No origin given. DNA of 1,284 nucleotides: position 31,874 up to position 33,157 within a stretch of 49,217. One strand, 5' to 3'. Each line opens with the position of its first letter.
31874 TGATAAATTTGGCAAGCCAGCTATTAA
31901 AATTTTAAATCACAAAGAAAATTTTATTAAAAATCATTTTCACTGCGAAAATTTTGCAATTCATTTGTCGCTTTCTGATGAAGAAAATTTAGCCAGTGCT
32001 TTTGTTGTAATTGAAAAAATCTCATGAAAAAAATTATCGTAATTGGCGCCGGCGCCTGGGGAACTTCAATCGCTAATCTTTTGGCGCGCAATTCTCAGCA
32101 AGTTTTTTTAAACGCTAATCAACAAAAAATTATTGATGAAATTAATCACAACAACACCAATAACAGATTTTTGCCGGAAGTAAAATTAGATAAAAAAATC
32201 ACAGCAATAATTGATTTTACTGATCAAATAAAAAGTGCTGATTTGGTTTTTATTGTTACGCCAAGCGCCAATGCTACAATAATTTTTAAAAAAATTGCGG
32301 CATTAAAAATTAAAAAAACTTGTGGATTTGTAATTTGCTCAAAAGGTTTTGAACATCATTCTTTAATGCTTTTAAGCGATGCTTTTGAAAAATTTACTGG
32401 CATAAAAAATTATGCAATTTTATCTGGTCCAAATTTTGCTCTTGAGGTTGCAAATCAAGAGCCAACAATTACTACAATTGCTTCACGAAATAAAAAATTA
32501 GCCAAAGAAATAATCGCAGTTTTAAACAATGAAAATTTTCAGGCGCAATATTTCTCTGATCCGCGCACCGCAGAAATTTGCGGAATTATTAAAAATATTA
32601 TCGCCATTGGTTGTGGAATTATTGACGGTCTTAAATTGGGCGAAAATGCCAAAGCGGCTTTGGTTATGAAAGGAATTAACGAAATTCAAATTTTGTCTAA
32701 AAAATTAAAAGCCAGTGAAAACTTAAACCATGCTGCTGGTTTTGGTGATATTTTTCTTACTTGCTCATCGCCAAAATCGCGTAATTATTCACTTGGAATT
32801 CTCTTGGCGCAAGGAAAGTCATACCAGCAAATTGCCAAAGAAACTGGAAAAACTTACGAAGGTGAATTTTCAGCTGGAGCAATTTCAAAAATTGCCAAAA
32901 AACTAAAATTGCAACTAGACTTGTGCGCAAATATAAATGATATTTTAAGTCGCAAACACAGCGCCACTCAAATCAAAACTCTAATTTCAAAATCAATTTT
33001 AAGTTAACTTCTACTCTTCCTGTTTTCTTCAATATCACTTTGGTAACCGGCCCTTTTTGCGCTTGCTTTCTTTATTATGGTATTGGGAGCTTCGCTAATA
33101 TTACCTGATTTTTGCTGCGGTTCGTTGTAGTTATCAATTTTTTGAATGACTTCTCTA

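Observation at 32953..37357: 4.35-kb three-gene islet inserted precisely at the gpsA|guaA junction, bounded by 55-bp direct repeats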

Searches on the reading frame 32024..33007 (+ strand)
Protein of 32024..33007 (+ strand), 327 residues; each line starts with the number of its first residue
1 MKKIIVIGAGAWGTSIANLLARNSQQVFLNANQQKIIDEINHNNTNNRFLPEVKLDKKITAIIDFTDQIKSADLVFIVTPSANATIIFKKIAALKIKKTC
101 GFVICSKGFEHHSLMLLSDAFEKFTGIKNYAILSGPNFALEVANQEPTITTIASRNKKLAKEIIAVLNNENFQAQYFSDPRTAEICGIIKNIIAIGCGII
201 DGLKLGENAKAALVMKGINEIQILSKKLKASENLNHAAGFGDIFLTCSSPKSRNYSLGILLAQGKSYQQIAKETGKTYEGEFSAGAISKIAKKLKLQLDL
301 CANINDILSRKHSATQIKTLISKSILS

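Call 6: search_protein_families(library=pfam, proteins=[window:32024-33007:+])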
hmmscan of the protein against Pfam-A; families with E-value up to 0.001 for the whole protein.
window:32024-33007:+ (327 aa): 4 families
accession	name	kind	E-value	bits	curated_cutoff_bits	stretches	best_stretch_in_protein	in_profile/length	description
PF01210.29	NAD_Gly3P_dh_N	-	4.6e-42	144.1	23.1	1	3-159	1-157/158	NAD-dependent glycerol-3-phosphate dehydrogenase N-terminus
PF07479.19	NAD_Gly3P_dh_C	-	2.6e-40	138.3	25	1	179-317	1-140/142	NAD-dependent glycerol-3-phosphate dehydrogenase C-terminus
PF20618.3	GPD_NAD_C_bact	-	1.1e-15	58.3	27.6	1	238-304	1-66/66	Bacterial GPD, NAD-dependent C-terminal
PF02558.23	ApbA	-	4.2e-06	26.9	22.2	1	4-94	1-89/150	Ketopantoate reductase PanE/ApbA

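Call 7: search_protein_families(library=ncbifam, proteins=[window:32024-33007:+])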
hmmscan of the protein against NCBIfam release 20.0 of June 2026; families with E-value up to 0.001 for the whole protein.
window:32024-33007:+ (327 aa): 19 families
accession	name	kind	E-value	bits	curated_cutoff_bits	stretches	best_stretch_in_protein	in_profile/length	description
NF000942.0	PRK00094.1-4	subfamily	7e-88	295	257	1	1-321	2-325/334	NAD(P)H-dependent glycerol-3-phosphate dehydrogenase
NF000940.0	PRK00094.1-2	subfamily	4.5e-77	259.8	202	1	2-321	1-321/330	NAD(P)H-dependent glycerol-3-phosphate dehydrogenase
NF000941.0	PRK00094.1-3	equivalog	1.8e-70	237.8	423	1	1-323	1-327/336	NAD(P)H-dependent glycerol-3-phosphate dehydrogenase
NF000946.0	PRK00094.2-4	equivalog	1.1e-61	208.7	455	1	2-318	5-321/342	NAD(P)H-dependent glycerol-3-phosphate dehydrogenase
NF011213.0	PRK14620.1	equivalog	4.2e-60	203.6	478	1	3-314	2-317/326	NAD(P)H-dependent glycerol-3-phosphate dehydrogenase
NF000947.0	PRK00094.2-5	equivalog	2.6e-58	198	251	1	2-311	5-317/323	NAD(P)H-dependent glycerol-3-phosphate dehydrogenase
NF000939.0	PRK00094.1-1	equivalog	7.3e-57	192.9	473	1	3-321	7-328/339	NAD(P)H-dependent glycerol-3-phosphate dehydrogenase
NF011212.0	PRK14619.1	equivalog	3.6e-56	190.6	377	1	66-323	43-302/309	NAD(P)H-dependent glycerol-3-phosphate dehydrogenase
TIGR03376.1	glycerol3P_DH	equivalog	1.5e-55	188.8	285.5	1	3-318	1-339/342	glycerol-3-phosphate dehydrogenase (NAD(+))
NF011211.0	PRK14618.1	equivalog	5.5e-55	186.9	489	1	3-321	6-321/328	NAD(P)H-dependent glycerol-3-phosphate dehydrogenase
NF000943.0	PRK00094.2-1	equivalog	1.6e-54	185.5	400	1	3-323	2-295/296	NAD(P)H-dependent glycerol-3-phosphate dehydrogenase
NF009098.0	PRK12439.1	equivalog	3.6e-53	181.1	436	1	2-317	8-323/341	NAD(P)H-dependent glycerol-3-phosphate dehydrogenase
NF000944.0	PRK00094.2-2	equivalog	6.9e-52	176.5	603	1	3-317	22-335/371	NAD(P)H-dependent glycerol-3-phosphate dehydrogenase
NF000945.0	PRK00094.2-3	equivalog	2.5e-40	139.3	491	1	3-322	2-348/352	NAD(P)H-dependent glycerol-3-phosphate dehydrogenase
NF005088.0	PRK06522.1-2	subfamily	3.9e-09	36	371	1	3-317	2-307/308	2-dehydropantoate 2-reductase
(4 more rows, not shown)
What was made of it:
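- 32024..33007 (+): gpsA (NAD(P)H-dependent glycerol-3-phosphate dehydrogenase), intact. Its last 17 codons plus stop form the left repeat. Pfam NAD_Gly3P_dh_N/C and NCBIfam NF000942 at 295 bits (calls 6, 7).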

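Call 10: find_related_loci(query=window:32024-33004:+, collection=genome_contigs, flank=10000)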
Query window:32024-33004:+ (327 aa) in genome_contigs; peptide patterns used: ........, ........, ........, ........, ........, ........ (x = any residue, [..] = any of these).
273 stretches matched a pattern; 2 encode a relative of the query (tblastn E <= 1e-3); 2 distinct loci.
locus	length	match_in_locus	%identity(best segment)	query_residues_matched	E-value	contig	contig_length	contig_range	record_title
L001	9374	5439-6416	76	2-327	8e-168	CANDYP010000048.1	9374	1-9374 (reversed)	MAG: Rickettsiales bacterium isolate NGIII-112018-84 genome assembly, contig: NGIII-112018-C9977, whole genome shotgun s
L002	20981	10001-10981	70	1-327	6e-148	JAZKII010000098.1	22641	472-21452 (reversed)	MAG: Pseudomonadota bacterium isolate ADI_DC_SW_02_SPN_11032020-bin025 DCSW02SPN_B025_0_000000000098, whole genome shotg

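Call 16: find_encoding_contigs(protein=window:32024-33007:+, flank=10000, max_places=10)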
Protein window:32024-33007:+ (327 aa): no gene with exactly this product is on record in the collection.
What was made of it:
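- Tried and rejected: Exact-protein look-up of the window's gpsA: not on record (call 16).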

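Call 34: find_homologous_proteins(query=window:32024-33004:+, max_evalue=1e-80)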
Query window:32024-33004:+ (327 aa): 225 proteins with E <= 1e-80 among 8000 candidates; the best 120 are listed.
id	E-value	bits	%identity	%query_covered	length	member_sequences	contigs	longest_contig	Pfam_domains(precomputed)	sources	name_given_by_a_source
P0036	7.7e-205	697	100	100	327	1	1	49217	PF20618.4,PF07479.20,PF02558.23,PF01210.30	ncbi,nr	ncbi:MAG: NAD(P)H-dependent glycerol-3-phosphate dehydrogenase [Rickettsiales bacterium]|nr:NAD(P)H-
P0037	8.7e-163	559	79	100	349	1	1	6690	PF20618.4,PF07479.20,PF02558.23,PF01210.30,PF01488.27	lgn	-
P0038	1.8e-160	551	78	100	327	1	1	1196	PF20618.4,PF07479.20,PF02558.23,PF01210.30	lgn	-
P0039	9.4e-158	542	76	99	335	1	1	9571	PF20618.4,PF07479.20,PF02558.23,PF01210.30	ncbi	-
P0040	2.2e-157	541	76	100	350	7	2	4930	PF20618.4,PF07479.20,PF02558.23,PF01210.30,PF03807.24,PF01488.27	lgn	-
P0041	2.9e-156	537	76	100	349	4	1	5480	PF20618.4,PF07479.20,PF02254.25,PF02558.23,PF01210.30,PF01488.27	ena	-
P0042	3.1e-155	534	76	100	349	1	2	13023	PF20618.4,PF07479.20,PF02558.23,PF01210.30,PF03807.24,PF01488.27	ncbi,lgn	-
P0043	3.2e-155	534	75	100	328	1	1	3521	PF20618.4,PF07479.20,PF02558.23,PF01210.30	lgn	-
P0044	4.3e-155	534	74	100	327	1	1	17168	PF20618.4,PF07479.20,PF02558.23,PF01210.30,PF03807.24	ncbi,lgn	-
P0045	2.0e-154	531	75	100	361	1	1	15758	PF20618.4,PF07479.20,PF02558.23,PF01210.30,PF03807.24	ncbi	-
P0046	1.1e-153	529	74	100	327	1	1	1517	PF20618.4,PF07479.20,PF02558.23,PF01210.30,PF03435.25,PF03807.24,PF01488.27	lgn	-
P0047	1.9e-153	528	74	100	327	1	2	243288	PF20618.4,PF07479.20,PF02558.23,PF01210.30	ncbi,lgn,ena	-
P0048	2.0e-153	528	74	100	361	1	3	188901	PF20618.4,PF07479.20,PF02558.23,PF01210.30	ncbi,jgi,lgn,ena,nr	ncbi:MAG: NAD(P)-dependent glycerol-3-phosphate dehydrogenase [Proteobacteria bacterium]|nr:NAD(P)-d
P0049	3.5e-153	527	74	100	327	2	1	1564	PF20618.4,PF07479.20,PF02558.23,PF01210.30,PF03807.24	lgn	-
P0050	6.6e-153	526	74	100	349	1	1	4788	PF20618.4,PF07479.20,PF02558.23,PF01210.30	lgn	-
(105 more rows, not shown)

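Call 35: find_encoding_contigs(protein=P0037, flank=6000, max_places=2)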
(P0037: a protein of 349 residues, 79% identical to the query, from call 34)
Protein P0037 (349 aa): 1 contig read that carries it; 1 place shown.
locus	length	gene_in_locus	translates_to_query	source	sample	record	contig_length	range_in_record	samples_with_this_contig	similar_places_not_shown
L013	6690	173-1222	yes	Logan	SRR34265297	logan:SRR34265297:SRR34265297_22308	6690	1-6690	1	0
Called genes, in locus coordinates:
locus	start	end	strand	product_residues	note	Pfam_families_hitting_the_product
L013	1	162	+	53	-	?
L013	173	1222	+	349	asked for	PF01488:Shikimate_DH (faint), PF01210:NAD_Gly3P_dh_N, PF02558:ApbA (weak), PF07479:NAD_Gly3P_dh_C, PF20618:GPD_NAD_C_bact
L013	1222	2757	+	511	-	PF00117:GATase, PF07722:Peptidase_C26, PF02540:NAD_synthase (weak), PF00958:GMP_synt_C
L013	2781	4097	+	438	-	PF01979:Amidohydro_1, PF12890:DHOase, PF07969:Amidohydro_3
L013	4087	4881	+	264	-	PF08543:Phos_pyr_kin, PF00294:PfkB (weak)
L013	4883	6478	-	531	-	PF00682:HMGL-like, PF22617:HCS_D2, PF08502:LeuA_dimer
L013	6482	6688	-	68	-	?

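Call 36: find_encoding_contigs(protein=P0047, flank=6000, max_places=2)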
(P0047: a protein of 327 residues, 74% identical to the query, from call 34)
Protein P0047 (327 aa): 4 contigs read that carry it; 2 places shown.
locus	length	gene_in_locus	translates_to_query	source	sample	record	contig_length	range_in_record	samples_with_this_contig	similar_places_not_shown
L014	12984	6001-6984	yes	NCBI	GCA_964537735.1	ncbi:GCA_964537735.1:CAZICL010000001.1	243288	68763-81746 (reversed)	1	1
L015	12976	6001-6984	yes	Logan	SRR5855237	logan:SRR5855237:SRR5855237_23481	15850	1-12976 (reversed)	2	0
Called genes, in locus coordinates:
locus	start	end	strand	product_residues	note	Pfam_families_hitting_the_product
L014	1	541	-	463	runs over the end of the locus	PF02233:PNTB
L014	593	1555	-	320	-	PF01380:SIS, PF00571:CBS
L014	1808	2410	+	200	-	PF00156:Pribosyltran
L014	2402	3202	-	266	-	-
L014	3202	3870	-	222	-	-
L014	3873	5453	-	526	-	-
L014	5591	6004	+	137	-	PF01648:ACPS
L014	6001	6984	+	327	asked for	PF01210:NAD_Gly3P_dh_N, PF02558:ApbA, PF07479:NAD_Gly3P_dh_C, PF20618:GPD_NAD_C_bact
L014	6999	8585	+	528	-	PF00117:GATase, PF07722:Peptidase_C26, PF02540:NAD_synthase (weak), PF00958:GMP_synt_C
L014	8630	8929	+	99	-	-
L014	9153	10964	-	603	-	PF23286:LRR_13 (faint)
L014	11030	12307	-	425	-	-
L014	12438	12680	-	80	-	-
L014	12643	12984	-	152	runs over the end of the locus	PF01609:DDE_Tnp_1, PF13586:DDE_Tnp_1_2 (weak)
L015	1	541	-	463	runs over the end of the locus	PF02233:PNTB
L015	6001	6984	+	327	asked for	PF01210:NAD_Gly3P_dh_N, PF02558:ApbA, PF07479:NAD_Gly3P_dh_C, PF20618:GPD_NAD_C_bact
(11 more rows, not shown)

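Call 101: search_protein_families(library=pfam, proteins=[L014:11030-12355:-], max_evalue=1)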
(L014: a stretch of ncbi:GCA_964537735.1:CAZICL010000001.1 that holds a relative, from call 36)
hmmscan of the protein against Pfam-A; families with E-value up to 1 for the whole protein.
L014:11030-12355:- (441 aa): 1 family
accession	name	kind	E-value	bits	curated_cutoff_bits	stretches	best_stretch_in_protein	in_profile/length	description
PF25417.1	DUF7889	-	0.21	11.3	27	0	140-161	4-25/50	Family of unknown function (DUF7889)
